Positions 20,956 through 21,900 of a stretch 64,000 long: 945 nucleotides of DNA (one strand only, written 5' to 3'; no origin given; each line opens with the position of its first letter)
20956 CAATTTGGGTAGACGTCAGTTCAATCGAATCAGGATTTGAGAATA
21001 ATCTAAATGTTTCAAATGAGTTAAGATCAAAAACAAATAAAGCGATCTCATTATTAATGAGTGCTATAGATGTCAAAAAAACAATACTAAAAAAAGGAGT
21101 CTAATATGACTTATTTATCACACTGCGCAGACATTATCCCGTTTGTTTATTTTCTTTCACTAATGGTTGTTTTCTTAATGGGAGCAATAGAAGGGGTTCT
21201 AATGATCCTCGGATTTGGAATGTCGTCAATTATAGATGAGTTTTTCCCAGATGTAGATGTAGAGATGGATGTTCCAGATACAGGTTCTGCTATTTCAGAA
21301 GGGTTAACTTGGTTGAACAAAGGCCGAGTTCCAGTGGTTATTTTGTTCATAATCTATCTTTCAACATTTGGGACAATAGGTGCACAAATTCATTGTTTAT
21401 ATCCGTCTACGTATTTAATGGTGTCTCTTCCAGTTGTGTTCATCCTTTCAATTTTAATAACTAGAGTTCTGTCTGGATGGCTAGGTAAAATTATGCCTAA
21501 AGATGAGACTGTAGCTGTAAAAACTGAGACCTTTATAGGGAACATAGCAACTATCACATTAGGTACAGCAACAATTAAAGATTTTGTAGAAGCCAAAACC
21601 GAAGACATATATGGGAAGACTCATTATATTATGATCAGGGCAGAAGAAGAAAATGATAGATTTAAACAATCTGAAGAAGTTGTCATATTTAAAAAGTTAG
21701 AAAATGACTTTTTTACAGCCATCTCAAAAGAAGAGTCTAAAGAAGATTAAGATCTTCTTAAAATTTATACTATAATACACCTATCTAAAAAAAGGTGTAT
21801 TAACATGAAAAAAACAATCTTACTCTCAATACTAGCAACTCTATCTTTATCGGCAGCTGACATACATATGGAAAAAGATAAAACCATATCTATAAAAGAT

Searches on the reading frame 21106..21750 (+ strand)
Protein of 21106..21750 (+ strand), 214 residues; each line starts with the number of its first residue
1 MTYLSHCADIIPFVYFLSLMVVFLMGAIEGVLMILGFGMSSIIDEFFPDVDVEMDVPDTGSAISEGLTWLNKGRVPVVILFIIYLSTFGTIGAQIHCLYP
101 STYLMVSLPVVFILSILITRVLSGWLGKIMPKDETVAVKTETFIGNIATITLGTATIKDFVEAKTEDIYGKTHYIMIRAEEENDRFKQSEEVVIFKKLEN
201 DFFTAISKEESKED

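Call 63: search_protein_families(library=pfam, proteins=[window:21106-21750:+], max_evalue=0.00001)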
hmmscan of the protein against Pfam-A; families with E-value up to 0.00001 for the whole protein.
window:21106-21750:+ (214 aa): 2 families
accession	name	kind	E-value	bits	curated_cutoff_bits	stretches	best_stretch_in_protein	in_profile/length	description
PF21001.2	YqiJ_N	-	4.1e-20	72.5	23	1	15-96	4-87/116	Inner membrane protein YqiJ, N-terminal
PF07290.17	YqiJ_OB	-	4.6e-14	52.7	25.4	1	142-203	1-62/64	Inner membrane protein YqiJ, OB-fold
